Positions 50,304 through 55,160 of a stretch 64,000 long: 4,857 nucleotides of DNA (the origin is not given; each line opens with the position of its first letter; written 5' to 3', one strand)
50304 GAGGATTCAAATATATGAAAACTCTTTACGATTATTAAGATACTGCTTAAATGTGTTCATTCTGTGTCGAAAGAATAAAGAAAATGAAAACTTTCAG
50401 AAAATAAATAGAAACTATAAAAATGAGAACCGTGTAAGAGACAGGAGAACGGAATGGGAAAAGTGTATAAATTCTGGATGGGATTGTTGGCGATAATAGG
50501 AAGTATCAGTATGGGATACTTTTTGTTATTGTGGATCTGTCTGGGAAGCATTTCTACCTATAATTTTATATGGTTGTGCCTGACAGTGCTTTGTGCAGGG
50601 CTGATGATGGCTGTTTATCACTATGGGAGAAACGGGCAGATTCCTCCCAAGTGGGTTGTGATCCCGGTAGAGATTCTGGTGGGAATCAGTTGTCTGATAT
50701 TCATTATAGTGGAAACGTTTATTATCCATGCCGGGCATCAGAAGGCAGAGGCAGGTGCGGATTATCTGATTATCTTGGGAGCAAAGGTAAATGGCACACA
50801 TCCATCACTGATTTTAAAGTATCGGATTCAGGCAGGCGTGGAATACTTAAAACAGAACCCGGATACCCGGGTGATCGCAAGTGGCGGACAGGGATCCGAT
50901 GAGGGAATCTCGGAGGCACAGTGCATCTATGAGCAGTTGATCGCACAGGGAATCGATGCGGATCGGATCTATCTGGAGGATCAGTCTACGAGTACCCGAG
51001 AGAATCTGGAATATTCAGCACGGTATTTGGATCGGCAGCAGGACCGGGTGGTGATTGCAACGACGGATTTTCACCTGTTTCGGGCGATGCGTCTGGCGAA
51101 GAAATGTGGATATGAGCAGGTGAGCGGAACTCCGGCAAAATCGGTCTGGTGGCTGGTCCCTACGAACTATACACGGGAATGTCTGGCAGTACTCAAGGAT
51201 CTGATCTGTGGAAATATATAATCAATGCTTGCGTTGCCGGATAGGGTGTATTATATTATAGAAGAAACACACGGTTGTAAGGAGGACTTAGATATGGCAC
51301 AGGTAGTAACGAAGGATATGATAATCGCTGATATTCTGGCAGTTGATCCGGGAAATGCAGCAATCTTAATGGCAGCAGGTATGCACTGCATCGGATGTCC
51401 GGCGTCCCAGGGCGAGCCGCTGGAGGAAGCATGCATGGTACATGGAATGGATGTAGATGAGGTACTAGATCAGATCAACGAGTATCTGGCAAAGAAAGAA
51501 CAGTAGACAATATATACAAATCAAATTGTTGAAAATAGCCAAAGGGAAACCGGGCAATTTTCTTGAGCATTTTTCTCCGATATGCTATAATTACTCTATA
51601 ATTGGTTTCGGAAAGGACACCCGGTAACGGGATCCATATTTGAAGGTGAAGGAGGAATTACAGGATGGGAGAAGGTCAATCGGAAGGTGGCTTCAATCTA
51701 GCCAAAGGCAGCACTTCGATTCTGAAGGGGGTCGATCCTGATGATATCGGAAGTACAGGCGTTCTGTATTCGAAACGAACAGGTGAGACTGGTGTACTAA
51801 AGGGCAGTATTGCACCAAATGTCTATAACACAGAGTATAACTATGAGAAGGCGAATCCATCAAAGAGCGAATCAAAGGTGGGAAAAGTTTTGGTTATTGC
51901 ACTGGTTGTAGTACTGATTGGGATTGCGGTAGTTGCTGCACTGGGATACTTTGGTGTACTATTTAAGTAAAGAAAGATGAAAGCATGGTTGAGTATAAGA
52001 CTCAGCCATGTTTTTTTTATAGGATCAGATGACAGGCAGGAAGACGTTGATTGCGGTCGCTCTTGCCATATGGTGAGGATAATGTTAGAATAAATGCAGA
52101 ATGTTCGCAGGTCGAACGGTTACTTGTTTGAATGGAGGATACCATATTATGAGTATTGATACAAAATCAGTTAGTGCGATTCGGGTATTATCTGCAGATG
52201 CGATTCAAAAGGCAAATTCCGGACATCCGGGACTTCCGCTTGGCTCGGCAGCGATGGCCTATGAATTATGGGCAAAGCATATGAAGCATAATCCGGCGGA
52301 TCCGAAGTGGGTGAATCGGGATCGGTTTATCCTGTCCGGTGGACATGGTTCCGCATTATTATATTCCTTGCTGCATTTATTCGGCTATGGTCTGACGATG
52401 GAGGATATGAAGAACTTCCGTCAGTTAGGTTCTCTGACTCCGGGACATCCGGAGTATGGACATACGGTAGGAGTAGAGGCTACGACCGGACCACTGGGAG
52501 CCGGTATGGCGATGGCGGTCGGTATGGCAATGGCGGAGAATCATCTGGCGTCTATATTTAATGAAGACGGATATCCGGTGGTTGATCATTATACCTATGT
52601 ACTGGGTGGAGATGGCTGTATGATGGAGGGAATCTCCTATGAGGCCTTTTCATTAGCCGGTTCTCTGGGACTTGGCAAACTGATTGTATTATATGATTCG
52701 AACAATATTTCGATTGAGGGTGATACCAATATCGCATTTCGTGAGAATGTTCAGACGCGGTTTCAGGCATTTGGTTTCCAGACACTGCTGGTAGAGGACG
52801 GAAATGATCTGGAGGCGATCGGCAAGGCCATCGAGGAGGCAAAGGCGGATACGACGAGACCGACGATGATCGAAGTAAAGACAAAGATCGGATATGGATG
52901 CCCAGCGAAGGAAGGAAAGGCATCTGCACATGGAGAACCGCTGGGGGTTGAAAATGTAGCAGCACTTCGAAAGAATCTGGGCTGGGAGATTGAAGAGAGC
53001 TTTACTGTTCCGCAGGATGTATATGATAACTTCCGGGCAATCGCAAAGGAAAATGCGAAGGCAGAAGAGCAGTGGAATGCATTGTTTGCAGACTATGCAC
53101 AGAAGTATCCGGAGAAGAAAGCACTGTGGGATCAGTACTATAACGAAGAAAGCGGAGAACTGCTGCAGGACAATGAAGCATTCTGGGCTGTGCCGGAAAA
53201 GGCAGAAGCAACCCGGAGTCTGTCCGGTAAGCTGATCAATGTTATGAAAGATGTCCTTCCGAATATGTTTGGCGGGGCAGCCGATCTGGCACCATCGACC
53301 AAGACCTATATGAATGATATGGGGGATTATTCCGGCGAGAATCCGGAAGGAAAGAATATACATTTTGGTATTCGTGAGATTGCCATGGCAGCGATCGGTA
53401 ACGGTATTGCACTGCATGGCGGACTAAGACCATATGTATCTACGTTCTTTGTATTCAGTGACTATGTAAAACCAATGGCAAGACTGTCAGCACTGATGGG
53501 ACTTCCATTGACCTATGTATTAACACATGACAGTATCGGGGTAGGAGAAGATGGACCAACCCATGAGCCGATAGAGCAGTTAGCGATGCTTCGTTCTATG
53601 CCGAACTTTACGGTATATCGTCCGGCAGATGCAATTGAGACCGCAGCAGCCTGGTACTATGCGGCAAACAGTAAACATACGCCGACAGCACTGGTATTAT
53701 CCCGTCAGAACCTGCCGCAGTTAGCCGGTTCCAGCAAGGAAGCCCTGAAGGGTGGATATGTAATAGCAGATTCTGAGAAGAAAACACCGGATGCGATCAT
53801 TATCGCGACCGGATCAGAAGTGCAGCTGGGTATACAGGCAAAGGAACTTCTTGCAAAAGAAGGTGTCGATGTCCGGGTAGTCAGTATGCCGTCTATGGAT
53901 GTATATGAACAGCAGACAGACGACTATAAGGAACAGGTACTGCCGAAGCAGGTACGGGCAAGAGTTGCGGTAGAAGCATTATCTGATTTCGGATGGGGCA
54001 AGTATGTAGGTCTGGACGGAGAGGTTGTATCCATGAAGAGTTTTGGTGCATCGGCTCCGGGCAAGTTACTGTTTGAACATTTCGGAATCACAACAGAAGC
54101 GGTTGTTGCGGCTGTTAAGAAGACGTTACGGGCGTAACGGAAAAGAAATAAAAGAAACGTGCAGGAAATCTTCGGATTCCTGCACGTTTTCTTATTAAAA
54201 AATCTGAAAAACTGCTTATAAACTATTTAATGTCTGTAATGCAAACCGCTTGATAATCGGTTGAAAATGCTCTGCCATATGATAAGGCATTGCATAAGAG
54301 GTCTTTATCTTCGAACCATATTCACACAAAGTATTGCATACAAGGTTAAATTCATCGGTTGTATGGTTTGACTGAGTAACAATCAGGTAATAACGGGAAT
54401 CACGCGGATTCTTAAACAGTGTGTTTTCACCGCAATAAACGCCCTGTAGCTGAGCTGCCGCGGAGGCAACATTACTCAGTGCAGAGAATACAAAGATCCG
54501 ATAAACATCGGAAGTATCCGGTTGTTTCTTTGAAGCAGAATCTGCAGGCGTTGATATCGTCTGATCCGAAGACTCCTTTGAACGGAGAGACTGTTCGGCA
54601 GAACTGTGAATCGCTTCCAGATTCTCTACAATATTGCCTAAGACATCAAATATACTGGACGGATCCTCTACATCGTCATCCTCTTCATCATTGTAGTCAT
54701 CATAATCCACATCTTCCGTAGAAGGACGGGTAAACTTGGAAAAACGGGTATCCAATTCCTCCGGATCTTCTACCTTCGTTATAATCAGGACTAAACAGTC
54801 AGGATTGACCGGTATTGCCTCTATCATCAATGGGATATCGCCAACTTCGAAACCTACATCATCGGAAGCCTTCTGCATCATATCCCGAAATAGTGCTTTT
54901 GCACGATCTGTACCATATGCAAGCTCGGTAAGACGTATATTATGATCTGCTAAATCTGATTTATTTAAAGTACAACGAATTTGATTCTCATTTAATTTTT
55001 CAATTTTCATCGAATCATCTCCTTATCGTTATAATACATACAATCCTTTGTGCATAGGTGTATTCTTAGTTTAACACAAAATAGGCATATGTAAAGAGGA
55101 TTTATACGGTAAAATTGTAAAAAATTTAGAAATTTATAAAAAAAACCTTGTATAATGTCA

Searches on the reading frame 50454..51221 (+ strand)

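Call 28: search_protein_families(library=pfam, proteins=[window:50454-51221:+], max_evalue=0.00001)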
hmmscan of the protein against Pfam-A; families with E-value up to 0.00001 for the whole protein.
window:50454-51221:+ (255 aa): 1 family
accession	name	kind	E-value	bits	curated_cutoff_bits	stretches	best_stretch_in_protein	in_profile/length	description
PF02698.23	DUF218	-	1.5e-27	96.6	27.6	1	103-237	1-115/133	DUF218 domain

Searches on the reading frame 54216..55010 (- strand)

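Call 28: search_protein_families(library=pfam, proteins=[window:54216-55010:-], max_evalue=0.00001)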
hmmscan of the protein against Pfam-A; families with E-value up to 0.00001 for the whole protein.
window:54216-55010:- (264 aa): 1 family
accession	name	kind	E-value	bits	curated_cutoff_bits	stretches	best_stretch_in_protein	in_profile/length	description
PF05389.17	MecA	-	3.7e-71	239.7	22.5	1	1-261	1-221/221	Negative regulator of genetic competence (MecA)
